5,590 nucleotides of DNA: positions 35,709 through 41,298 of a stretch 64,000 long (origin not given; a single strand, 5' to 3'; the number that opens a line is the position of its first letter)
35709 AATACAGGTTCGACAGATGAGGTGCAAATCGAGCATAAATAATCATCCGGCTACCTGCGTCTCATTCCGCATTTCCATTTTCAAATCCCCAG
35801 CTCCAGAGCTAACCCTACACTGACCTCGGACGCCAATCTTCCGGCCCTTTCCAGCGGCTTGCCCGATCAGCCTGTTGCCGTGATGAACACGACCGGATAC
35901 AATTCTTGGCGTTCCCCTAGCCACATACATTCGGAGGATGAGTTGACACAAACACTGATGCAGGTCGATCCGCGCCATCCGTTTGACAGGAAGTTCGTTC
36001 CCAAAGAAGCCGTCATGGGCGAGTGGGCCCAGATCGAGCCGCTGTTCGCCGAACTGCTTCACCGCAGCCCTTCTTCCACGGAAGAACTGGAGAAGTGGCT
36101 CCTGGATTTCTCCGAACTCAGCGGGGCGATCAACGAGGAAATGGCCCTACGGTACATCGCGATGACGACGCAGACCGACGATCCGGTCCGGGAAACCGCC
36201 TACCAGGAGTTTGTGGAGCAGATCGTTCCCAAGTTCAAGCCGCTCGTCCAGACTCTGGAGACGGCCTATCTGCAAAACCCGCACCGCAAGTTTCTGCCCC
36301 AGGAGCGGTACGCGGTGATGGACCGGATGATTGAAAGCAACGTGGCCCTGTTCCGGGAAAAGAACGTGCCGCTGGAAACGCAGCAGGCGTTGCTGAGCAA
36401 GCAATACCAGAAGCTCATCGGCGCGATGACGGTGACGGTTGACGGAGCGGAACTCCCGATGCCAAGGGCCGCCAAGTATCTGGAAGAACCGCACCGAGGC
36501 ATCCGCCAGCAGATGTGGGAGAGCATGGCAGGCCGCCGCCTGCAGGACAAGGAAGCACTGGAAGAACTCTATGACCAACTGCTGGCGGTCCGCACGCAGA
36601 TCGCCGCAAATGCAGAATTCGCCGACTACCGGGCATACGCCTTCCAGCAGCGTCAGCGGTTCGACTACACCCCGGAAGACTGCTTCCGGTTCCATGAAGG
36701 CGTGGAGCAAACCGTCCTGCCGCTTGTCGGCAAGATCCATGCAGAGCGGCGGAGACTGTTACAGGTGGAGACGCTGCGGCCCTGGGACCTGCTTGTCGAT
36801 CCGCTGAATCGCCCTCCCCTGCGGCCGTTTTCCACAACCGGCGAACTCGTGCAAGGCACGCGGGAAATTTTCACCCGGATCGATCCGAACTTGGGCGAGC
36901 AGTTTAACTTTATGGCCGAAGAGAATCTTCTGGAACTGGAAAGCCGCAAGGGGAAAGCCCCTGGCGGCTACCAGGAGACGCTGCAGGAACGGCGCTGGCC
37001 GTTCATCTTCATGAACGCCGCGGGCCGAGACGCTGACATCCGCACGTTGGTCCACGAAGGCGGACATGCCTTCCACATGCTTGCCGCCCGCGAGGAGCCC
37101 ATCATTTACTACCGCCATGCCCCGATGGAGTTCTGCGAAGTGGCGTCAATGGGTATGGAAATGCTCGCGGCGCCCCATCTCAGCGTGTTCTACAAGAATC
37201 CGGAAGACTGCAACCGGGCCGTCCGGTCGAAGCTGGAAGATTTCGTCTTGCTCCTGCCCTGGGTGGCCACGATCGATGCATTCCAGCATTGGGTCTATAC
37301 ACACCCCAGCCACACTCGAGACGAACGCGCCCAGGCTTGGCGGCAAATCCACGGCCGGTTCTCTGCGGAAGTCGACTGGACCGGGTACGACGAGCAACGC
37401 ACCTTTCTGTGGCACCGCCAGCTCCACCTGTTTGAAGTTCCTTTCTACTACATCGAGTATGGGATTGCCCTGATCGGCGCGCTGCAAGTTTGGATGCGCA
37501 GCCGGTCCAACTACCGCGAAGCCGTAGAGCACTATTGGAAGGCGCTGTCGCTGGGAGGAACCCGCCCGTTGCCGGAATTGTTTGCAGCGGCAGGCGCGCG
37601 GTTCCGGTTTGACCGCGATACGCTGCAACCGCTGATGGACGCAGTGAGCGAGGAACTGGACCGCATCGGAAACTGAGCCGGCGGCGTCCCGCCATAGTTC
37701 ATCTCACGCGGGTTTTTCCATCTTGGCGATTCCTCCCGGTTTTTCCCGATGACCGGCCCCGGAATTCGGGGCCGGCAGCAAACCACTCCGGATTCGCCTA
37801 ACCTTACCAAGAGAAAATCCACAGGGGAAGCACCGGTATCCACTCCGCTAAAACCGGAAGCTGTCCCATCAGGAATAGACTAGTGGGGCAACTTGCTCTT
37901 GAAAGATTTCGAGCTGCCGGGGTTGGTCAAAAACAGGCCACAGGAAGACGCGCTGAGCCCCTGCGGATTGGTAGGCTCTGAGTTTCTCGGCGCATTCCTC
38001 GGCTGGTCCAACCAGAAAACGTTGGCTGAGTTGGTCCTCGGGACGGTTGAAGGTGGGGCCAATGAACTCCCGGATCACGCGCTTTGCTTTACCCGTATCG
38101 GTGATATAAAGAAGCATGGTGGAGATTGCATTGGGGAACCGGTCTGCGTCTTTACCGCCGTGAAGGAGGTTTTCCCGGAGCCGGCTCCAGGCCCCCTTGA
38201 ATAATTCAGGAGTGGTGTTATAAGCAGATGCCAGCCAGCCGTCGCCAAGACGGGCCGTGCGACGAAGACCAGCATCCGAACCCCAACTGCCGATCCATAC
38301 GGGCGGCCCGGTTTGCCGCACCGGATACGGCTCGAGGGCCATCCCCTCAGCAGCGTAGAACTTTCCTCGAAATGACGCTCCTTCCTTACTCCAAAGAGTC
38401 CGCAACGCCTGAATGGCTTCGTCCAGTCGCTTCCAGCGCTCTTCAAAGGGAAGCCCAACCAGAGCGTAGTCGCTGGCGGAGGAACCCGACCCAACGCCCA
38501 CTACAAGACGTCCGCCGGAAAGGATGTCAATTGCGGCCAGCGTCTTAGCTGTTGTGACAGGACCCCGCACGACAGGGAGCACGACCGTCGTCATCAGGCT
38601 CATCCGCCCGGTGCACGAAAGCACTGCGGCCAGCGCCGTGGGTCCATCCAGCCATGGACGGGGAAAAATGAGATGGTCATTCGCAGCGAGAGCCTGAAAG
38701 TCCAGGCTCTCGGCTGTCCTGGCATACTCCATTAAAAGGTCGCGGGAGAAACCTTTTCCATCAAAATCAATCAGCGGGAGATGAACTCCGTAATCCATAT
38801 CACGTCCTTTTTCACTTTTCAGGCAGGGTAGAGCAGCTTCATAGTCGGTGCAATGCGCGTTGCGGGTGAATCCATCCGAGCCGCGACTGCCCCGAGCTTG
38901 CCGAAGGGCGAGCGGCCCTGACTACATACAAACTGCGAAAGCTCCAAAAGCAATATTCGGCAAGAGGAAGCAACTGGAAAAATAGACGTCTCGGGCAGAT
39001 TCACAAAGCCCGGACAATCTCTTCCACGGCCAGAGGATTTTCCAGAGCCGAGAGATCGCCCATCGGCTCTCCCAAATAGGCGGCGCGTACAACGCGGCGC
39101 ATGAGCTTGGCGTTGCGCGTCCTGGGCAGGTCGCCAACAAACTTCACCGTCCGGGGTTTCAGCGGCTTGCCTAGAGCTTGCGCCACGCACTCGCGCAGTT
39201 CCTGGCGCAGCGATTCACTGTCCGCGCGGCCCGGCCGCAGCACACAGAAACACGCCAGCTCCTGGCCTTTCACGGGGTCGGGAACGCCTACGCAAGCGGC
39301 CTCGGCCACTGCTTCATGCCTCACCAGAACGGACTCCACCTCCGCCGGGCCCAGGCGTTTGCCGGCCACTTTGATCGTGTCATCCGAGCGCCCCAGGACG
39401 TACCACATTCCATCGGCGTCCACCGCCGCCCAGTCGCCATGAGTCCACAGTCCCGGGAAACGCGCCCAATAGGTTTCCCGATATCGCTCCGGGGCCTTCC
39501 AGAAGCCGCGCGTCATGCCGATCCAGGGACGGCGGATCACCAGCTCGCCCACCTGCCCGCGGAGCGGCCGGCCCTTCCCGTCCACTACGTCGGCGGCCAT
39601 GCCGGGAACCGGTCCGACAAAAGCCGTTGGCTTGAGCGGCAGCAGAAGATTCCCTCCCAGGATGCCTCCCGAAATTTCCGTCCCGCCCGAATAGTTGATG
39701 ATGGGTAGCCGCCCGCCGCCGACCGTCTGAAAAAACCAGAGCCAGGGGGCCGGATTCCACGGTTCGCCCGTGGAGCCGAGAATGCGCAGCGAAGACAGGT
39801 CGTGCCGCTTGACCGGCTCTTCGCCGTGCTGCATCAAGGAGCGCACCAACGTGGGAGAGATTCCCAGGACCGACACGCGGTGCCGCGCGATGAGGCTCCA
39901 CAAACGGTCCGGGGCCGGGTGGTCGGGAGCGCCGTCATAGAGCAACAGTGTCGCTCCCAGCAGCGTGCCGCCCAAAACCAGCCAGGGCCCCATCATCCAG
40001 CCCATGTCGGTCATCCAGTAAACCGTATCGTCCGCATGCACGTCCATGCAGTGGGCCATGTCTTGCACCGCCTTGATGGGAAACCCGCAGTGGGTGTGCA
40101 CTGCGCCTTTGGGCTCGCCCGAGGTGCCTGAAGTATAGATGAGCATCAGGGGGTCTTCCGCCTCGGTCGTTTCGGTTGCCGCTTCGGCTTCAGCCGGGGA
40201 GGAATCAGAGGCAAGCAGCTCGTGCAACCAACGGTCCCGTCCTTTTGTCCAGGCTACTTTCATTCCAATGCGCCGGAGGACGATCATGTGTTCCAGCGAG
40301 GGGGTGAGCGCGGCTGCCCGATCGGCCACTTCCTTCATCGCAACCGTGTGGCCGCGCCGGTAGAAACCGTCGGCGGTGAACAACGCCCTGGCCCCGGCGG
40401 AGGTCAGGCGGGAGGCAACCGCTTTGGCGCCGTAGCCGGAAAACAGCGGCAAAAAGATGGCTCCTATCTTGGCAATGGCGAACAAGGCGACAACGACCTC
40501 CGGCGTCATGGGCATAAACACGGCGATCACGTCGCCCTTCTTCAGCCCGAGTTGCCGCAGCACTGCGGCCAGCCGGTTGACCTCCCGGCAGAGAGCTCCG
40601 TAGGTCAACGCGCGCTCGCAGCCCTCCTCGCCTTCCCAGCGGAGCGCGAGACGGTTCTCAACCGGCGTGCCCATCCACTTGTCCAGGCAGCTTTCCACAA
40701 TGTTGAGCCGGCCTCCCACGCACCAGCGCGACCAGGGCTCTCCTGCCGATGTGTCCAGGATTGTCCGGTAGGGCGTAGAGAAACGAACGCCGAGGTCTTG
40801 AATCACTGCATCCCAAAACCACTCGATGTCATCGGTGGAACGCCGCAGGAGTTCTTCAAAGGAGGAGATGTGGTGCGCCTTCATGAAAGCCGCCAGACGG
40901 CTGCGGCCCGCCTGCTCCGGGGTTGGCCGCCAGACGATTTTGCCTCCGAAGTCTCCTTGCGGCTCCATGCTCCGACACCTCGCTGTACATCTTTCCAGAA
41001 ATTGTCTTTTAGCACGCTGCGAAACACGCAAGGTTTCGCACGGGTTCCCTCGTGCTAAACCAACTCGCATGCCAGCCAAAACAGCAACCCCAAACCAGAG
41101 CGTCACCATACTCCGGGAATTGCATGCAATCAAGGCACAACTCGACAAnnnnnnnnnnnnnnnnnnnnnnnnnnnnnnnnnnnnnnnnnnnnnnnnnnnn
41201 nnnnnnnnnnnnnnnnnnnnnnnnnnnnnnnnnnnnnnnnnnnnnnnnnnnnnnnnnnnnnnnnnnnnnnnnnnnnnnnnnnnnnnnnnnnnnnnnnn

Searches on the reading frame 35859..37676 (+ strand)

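Call 56: search_protein_families(library=pfam, proteins=[window:35859-37676:+], max_evalue=0.00001)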
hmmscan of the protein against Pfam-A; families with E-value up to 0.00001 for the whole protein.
window:35859-37676:+ (605 aa): 1 family
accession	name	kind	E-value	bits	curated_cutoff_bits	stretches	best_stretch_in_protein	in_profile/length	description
PF01432.26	Peptidase_M3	-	4.3e-46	158.6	27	1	207-589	2-452/457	Peptidase family M3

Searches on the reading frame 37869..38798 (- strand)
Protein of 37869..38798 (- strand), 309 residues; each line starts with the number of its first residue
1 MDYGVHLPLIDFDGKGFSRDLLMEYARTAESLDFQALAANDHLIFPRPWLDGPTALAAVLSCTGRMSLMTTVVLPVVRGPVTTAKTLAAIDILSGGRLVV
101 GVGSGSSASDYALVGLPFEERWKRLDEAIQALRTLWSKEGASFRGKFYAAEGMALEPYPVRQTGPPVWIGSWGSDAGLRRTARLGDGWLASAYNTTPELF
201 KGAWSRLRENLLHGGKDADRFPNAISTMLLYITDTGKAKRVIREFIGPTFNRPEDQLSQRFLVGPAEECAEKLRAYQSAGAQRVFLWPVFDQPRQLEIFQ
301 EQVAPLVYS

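Call 56: search_protein_families(library=pfam, proteins=[window:37869-38798:-], max_evalue=0.00001)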
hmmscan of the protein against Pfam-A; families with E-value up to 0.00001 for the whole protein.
window:37869-38798:- (309 aa): 1 family
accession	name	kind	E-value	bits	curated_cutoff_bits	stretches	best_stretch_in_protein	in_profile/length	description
PF00296.26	Bac_luciferase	-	5.3e-52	177.6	27.9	1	22-246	25-245/314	Luciferase-like monooxygenase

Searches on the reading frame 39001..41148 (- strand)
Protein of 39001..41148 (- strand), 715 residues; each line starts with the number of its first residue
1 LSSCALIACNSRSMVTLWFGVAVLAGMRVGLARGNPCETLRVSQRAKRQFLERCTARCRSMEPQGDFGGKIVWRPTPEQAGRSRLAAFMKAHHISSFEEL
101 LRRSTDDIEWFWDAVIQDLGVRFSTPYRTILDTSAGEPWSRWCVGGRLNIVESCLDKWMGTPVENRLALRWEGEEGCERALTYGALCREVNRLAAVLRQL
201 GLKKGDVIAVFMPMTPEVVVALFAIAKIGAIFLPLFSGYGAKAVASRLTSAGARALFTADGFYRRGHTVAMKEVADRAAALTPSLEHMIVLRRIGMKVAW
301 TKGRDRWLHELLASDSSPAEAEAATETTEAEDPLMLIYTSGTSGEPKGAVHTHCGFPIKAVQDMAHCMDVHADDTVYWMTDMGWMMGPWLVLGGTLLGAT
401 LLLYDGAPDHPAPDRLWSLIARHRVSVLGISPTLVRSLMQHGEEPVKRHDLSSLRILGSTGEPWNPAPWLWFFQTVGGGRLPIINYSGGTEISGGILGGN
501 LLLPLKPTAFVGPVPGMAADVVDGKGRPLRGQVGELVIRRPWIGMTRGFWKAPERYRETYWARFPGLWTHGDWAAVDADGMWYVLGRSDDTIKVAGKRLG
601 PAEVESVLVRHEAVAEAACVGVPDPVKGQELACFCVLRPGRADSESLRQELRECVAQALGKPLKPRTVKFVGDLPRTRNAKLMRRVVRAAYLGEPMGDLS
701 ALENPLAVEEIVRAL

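Call 56: search_protein_families(library=pfam, proteins=[window:39001-41148:-], max_evalue=0.00001)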
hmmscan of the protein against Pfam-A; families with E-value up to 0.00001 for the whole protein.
window:39001-41148:- (715 aa): 3 families
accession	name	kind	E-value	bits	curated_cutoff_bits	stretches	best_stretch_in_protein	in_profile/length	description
PF00501.34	AMP-binding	-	4.4e-77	259.9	29.9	1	165-550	10-384/384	AMP-binding enzyme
PF13193.12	AMP-binding_C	-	8.3e-24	84.8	24.5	1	603-681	1-76/76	AMP-binding enzyme C-terminal domain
PF16177.11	ACAS_N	-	7.6e-13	48.5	27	1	98-154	2-55/55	Acetyl-coenzyme A synthetase N-terminus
